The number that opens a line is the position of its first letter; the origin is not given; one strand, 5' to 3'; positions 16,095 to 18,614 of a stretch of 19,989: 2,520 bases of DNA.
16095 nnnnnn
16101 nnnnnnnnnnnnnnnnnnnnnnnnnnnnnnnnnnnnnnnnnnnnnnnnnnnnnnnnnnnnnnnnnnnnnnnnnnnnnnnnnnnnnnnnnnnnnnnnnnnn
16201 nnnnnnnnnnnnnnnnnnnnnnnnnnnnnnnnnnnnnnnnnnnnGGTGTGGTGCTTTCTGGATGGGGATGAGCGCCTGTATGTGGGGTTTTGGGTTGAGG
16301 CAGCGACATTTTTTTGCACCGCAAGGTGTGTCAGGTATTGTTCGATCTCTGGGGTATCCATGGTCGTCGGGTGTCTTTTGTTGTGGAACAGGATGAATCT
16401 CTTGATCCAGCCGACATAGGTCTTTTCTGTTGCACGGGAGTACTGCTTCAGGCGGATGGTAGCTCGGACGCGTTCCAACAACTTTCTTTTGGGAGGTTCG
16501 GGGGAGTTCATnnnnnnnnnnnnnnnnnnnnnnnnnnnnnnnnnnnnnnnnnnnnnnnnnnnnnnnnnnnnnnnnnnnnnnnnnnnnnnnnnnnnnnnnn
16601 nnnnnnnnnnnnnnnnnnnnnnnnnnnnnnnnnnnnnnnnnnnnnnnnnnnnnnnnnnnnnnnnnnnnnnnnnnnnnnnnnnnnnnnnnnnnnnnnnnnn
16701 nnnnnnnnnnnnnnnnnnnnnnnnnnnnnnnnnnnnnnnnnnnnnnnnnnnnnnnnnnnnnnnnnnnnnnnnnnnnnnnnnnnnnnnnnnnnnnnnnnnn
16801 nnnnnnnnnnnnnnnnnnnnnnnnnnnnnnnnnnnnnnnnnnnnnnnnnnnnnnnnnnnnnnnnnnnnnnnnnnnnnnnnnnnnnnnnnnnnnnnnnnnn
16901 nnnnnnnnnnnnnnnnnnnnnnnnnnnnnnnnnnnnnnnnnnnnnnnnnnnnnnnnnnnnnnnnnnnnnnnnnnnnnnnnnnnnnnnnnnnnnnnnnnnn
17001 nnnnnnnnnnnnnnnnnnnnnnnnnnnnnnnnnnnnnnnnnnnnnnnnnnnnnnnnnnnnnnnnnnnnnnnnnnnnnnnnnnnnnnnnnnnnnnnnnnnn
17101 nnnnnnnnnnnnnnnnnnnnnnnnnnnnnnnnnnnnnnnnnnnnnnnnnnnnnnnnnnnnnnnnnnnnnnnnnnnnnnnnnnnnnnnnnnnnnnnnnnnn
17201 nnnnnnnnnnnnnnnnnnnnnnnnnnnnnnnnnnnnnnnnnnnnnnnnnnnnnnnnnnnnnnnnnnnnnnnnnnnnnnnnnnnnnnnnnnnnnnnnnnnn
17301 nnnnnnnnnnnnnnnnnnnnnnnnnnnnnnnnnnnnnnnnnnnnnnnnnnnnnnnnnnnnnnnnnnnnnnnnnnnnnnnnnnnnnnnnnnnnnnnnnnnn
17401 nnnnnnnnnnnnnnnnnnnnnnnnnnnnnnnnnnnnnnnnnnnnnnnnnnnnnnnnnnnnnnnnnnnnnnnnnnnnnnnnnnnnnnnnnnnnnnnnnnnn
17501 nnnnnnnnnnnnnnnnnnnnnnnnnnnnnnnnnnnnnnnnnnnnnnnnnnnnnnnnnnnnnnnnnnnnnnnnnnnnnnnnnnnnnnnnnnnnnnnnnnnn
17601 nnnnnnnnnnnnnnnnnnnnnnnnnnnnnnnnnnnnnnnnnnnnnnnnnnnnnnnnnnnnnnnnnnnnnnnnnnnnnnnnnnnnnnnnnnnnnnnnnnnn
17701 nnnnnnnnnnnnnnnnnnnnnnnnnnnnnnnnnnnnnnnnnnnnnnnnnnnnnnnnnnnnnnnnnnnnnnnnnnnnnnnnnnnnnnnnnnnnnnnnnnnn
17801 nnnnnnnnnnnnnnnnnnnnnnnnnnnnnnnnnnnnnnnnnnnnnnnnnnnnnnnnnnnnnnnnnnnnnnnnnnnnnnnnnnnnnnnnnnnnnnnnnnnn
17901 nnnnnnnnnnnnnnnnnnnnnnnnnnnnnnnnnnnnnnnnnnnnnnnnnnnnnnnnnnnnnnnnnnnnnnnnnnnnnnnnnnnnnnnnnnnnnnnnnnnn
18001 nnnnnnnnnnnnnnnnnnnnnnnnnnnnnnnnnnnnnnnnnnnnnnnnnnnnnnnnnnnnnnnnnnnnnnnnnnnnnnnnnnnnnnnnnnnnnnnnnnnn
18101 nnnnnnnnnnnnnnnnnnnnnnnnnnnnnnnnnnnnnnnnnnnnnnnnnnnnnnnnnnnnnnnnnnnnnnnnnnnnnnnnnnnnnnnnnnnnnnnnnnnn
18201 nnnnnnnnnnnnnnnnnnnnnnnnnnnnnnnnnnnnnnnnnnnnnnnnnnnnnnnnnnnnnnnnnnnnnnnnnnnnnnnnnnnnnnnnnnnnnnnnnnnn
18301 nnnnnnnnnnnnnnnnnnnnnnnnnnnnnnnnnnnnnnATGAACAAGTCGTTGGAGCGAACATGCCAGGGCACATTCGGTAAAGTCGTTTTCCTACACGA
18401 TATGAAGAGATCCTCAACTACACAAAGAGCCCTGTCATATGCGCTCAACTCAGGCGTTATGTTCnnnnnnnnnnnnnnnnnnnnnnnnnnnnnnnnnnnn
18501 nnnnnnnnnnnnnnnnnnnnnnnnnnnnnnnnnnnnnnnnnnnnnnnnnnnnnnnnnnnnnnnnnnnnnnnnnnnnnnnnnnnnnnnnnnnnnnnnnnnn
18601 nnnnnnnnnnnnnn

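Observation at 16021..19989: Integron-like platform: decayed intI, attI-like repeat array, two AT-rich cassettes with attC-like palindromes, capped by IS66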

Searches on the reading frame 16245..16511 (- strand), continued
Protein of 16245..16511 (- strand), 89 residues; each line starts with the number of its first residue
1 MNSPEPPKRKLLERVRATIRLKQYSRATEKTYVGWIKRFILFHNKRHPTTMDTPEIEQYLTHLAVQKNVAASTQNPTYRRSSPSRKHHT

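Call 72: find_related_loci(query=window:16287-16511:-, collection=genome_contigs, flank=8000)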
Query seq(75 aa) (75 aa) in genome_contigs; peptide patterns used: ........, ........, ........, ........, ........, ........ (x = any residue, [..] = any of these).
384 stretches matched a pattern; 258 encode a relative of the query (tblastn E <= 1e-3); the best 80 are kept; 80 distinct loci.
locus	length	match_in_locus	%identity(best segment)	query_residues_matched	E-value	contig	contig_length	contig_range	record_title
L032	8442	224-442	75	3-75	6e-33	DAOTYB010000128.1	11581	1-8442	MAG TPA_asm: Anaerolineae bacterium isolate H23_303 k115_652744, whole genome shotgun sequence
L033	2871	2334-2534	72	9-75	4e-29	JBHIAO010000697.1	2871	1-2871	MAG: Anaerolineae bacterium isolate K_2_bin.73 NODE_26856_length_2871_cov_14.573509, whole genome shotgun sequence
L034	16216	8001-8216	64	2-75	1e-28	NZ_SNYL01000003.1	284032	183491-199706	Tepidicella xavieri strain DSM 19605 Ga0244535_103, whole genome shotgun sequence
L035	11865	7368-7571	69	8-75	1e-28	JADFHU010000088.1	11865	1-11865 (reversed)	MAG: Planctomycetota bacterium isolate B36T1B5 B36T1B5_NODE6338, whole genome shotgun sequence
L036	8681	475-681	68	7-75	3e-28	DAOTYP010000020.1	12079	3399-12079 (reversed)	MAG TPA_asm: Anaerolineae bacterium isolate H27_366 k135_63048, whole genome shotgun sequence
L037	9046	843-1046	68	8-75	4e-28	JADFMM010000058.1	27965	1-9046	MAG: Planctomycetota bacterium isolate B58T3L14 B58T3L14_NODE853, whole genome shotgun sequence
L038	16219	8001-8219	67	3-75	6e-28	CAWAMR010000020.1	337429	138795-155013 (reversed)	MAG: uncultured Planctomycetota bacterium isolate MFD01716.bin.2.152 genome assembly, contig: contig_80127, whole genome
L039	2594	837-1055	65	2-75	5e-28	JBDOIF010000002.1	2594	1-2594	MAG: Anaerolineae bacterium isolate TC202112_Ori_Bins009 k147_177, whole genome shotgun sequence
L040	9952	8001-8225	61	1-75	7e-28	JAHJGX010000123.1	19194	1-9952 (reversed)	MAG: bacterium isolate Modern_marine_glass_biofilm.mb.88 Modern_marine_glas.mb.88_k141_444050, whole genome shotgun sequ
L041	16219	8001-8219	67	3-75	6e-28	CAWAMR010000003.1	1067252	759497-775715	MAG: uncultured Planctomycetota bacterium isolate MFD01716.bin.2.152 genome assembly, contig: contig_34742, whole genome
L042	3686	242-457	60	4-75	5e-28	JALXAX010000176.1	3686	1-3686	MAG: Thiotrichaceae bacterium isolate T2_metabat2_scaf2bin.050 T2_NODE_63076_length_3686_cov_2.846024, whole genome shot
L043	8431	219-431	65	4-75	5e-28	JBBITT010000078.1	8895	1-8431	MAG: Chloroflexota bacterium isolate RVF170221_bin_402 NODE_7714_length_8895_cov_25.539819, whole genome shotgun sequenc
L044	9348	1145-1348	68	8-75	4e-28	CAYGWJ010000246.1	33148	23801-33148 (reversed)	MAG TPA_asm: uncultured Anaerolineae bacterium isolate ERP119294_co2_411 genome assembly, contig: k141_838443, whole gen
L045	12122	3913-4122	69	6-75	1e-27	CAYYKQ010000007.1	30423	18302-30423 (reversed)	MAG TPA_asm: uncultured Anaerolineae bacterium isolate binchicken_co349_104 genome assembly, contig: NODE_262_length_304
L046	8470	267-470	68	8-75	2e-27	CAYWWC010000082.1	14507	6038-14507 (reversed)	MAG TPA_asm: uncultured Anaerolineae bacterium isolate SRP077602_co7_465 genome assembly, contig: NODE_19909_length_1450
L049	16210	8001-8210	66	6-75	3e-27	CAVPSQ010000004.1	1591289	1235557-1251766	MAG: uncultured proteobacterium isolate MFD00032.bin.1.267 genome assembly, contig: contig_3079, whole genome shotgun se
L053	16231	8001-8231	62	2-75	4e-27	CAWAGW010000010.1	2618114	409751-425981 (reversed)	MAG: uncultured delta proteobacterium isolate MFD02416.bin.2.191 genome assembly, contig: contig_6040, whole genome shot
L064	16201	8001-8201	66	9-75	2e-26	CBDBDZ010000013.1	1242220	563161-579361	MAG: Pseudomonadales bacterium isolate 6d31e10e-3d82-456c-a353-28a7ae360b97 genome assembly, contig: contig_13, whole ge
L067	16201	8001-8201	67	9-75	5e-26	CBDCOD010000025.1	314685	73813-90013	MAG: Gammaproteobacteria bacterium isolate 7313ade1-f489-4a93-b2a5-4292a97c6ac3 genome assembly, contig: contig_25, whol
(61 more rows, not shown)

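Call 76: search_protein_families(library=ncbifam, proteins=[L049:8001-8960:+, L064:8001-8960:+, L067:8001-8954:+, L053:8001-9014:+], max_evalue=0.00001)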
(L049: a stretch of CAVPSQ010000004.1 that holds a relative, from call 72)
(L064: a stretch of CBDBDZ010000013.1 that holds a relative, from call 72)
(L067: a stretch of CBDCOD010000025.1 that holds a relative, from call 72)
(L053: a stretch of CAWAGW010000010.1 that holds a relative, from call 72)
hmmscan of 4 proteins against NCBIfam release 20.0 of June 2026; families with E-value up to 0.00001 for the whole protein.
L049:8001-8960:+ (320 aa): 11 families
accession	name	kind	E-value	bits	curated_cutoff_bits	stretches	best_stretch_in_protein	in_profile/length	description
TIGR02249.1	integrase_gron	subfamily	6.8e-151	502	265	1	6-320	1-315/315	integron integrase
NF011946.0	PRK15417.1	equivalog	2.1e-115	385.5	435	1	5-320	15-330/337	integron integrase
NF040815.2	recomb_XerA_Arch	equivalog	1.1e-52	179.3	220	2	12-186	5-176/263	site-specific tyrosine recombinase/integron integrase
TIGR02224.1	recomb_XerC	equivalog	7.3e-45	153.6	335.15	2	238-306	210-278/295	tyrosine recombinase XerC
TIGR02225.1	recomb_XerD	equivalog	1.7e-44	152.3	329.6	2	237-308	206-277/290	site-specific tyrosine recombinase XerD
NF001399.0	PRK00283.1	subfamily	6.7e-42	143.8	279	1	22-307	25-285/300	tyrosine recombinase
NF002331.0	PRK01287.1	subfamily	2.6e-34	118.8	371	2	241-306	247-313/365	site-specific tyrosine recombinase XerC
NF003462.0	PRK05084.1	equivalog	5.5e-20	71.4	267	2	238-309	279-348/360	tyrosine recombinase XerS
NF007371.0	PRK09871.1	subfamily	3.1e-08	33.4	222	0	239-304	108-173/198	tyrosine-type DNA invertase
NF007370.0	PRK09870.1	subfamily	4.5e-08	32.9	221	0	244-304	118-178/200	tyrosine-type DNA invertase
NF002685.0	PRK02436.1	equivalog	1.1e-07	31.9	178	1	9-188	4-177/245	site-specific tyrosine recombinase XerD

L064:8001-8960:+ (320 aa): 12 families
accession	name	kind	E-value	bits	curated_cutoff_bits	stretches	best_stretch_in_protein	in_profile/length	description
TIGR02249.1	integrase_gron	subfamily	2.3e-122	408.3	265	1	3-318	1-314/315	integron integrase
NF011946.0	PRK15417.1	equivalog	3.5e-81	273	435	1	2-318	15-329/337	integron integrase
NF040815.2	recomb_XerA_Arch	equivalog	7.3e-46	156.9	220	2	235-306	186-257/263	site-specific tyrosine recombinase/integron integrase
TIGR02225.1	recomb_XerD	equivalog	2.1e-41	142.2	329.6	2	236-306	207-277/290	site-specific tyrosine recombinase XerD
TIGR02224.1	recomb_XerC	equivalog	4e-39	134.8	335.15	2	238-305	212-279/295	tyrosine recombinase XerC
NF001399.0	PRK00283.1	subfamily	5.1e-37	127.7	279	1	14-306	20-286/300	tyrosine recombinase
NF002331.0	PRK01287.1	subfamily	8.4e-28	97.4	371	2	241-304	249-313/365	site-specific tyrosine recombinase XerC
NF003462.0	PRK05084.1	equivalog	2.3e-15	56.2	267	1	257-310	298-351/360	tyrosine recombinase XerS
NF007370.0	PRK09870.1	subfamily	9.4e-13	48.2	221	1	235-302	111-178/200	tyrosine-type DNA invertase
NF040693.1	recomb_GmtY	equivalog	4.4e-11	42.7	340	1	233-302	362-431/441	gamma-mobile-trio recombinase GmtY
NF007371.0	PRK09871.1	subfamily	1.6e-08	34.4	222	0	247-302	118-173/198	tyrosine-type DNA invertase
NF002685.0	PRK02436.1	equivalog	1.4e-07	31.6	178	1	6-181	4-172/245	site-specific tyrosine recombinase XerD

L067:8001-8954:+ (318 aa): 13 families
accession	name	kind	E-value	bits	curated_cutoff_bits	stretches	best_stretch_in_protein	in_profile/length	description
TIGR02249.1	integrase_gron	subfamily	1.1e-122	409.4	265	1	3-317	1-313/315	integron integrase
NF011946.0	PRK15417.1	equivalog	3.6e-79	266.4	435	1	2-316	15-327/337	integron integrase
NF040815.2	recomb_XerA_Arch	equivalog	2.1e-48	165.2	220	2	9-182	5-174/263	site-specific tyrosine recombinase/integron integrase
TIGR02225.1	recomb_XerD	equivalog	2.1e-44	152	329.6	2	237-305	208-276/290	site-specific tyrosine recombinase XerD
TIGR02224.1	recomb_XerC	equivalog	2.7e-41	141.9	335.15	2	240-304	214-278/295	tyrosine recombinase XerC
NF001399.0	PRK00283.1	subfamily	5.8e-40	137.4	279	1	15-305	21-285/300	tyrosine recombinase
NF002331.0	PRK01287.1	subfamily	4.8e-31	108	371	2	242-304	250-313/365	site-specific tyrosine recombinase XerC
NF003462.0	PRK05084.1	equivalog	1.5e-15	56.8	267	1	260-306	301-347/360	tyrosine recombinase XerS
NF007370.0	PRK09870.1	subfamily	2.8e-13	49.9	221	1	242-302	118-178/200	tyrosine-type DNA invertase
NF040693.1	recomb_GmtY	equivalog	1.7e-10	40.8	340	1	244-302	369-431/441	gamma-mobile-trio recombinase GmtY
NF007371.0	PRK09871.1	subfamily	1.6e-09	37.6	222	0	247-302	118-173/198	tyrosine-type DNA invertase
NF002685.0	PRK02436.1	equivalog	7.1e-07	29.3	178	0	64-178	62-169/245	site-specific tyrosine recombinase XerD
NF041502.1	integrase_1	equivalog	3e-06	26.2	350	1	247-305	304-362/484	site-specific integrase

L053:8001-9014:+ (338 aa): 10 families
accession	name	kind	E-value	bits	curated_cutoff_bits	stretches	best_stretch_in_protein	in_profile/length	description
TIGR02249.1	integrase_gron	subfamily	5e-149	495.9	265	1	13-327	1-315/315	integron integrase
NF011946.0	PRK15417.1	equivalog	5.2e-112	374.3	435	1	12-327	15-330/337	integron integrase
NF040815.2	recomb_XerA_Arch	equivalog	1.2e-49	169.3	220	2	19-192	5-175/263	site-specific tyrosine recombinase/integron integrase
TIGR02224.1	recomb_XerC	equivalog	4.5e-44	151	335.15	2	247-313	212-278/295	tyrosine recombinase XerC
TIGR02225.1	recomb_XerD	equivalog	2.3e-43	148.6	329.6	2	245-315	207-277/290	site-specific tyrosine recombinase XerD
NF001399.0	PRK00283.1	subfamily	2.8e-41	141.7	279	1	26-315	22-286/300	tyrosine recombinase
NF002331.0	PRK01287.1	subfamily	1.4e-34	119.7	371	2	249-312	248-312/365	site-specific tyrosine recombinase XerC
NF003462.0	PRK05084.1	equivalog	8e-18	64.3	267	1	267-318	299-350/360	tyrosine recombinase XerS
NF007370.0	PRK09870.1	subfamily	3.6e-08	33.3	221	0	255-311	122-178/200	tyrosine-type DNA invertase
NF007371.0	PRK09871.1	subfamily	8.9e-07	28.6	222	0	243-311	105-173/198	tyrosine-type DNA invertase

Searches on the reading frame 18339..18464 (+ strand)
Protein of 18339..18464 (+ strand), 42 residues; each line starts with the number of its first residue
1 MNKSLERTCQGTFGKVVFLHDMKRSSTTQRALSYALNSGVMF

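Call 25: find_homologous_proteins(query=window:18339-18464:+, max_evalue=10)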
Query seq(42 aa) (42 aa): 1 proteins with E <= 10 among 1 candidates.
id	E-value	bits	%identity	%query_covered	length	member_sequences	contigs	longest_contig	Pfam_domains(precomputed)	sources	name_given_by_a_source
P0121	7.5e-20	85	100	100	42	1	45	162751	-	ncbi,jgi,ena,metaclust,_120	metaclust:\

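Call 27: find_encoding_contigs(protein=P0121, flank=10000, max_places=10)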
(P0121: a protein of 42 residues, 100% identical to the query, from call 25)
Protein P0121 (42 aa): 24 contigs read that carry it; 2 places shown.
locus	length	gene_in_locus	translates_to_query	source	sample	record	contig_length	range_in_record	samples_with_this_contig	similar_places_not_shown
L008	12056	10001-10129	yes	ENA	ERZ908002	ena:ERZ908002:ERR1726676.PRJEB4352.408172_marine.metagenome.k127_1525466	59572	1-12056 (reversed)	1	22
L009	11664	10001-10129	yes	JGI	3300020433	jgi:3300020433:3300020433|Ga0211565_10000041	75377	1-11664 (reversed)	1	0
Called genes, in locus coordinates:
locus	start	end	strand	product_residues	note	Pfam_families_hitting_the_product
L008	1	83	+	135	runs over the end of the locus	-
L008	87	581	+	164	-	-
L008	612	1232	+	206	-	-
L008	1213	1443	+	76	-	-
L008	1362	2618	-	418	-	PF06167:Peptidase_M90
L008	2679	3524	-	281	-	PF02146:SIR2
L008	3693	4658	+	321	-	PF01073:3Beta_HSD, PF01370:Epimerase, PF05368:NmrA, PF13460:NAD_binding_10, PF16363:GDP_Man_Dehyd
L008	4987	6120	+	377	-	-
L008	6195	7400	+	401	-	PF04286:DUF445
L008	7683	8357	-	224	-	-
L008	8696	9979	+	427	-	PF20703:nSTAND1 (weak), PF01637:ATPase_2 (weak), PF13191:AAA_16 (weak)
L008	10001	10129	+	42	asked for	-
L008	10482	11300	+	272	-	PF12787:EcsC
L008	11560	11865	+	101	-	-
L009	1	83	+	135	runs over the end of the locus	-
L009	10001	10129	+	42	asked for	-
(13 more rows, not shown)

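Call 71: search_protein_families(library=pfam, proteins=[L008:11560-11862:+, L008:11862-11957:+], max_evalue=0.1)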
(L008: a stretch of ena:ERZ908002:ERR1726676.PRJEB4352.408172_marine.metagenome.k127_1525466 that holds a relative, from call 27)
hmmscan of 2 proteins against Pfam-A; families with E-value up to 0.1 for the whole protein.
L008:11560-11862:+ (101 aa): 3 families
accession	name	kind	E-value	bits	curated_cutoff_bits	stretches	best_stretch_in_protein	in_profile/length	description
PF01527.26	HTH_Tnp_1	-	0.00055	20.6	24.1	1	15-50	18-53/75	Transposase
PF13518.12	HTH_28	-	0.0077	16.7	25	1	19-45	11-37/52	Helix-turn-helix domain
PF00376.29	MerR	-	0.022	15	28.2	1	24-40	3-19/38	MerR family regulatory protein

L008:11862-11957:+ (32 aa): 1 family
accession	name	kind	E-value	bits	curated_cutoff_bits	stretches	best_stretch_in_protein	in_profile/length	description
PF05717.18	TnpB_IS66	-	7e-05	23.1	26.6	1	9-31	2-24/101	IS66 Orf2 like protein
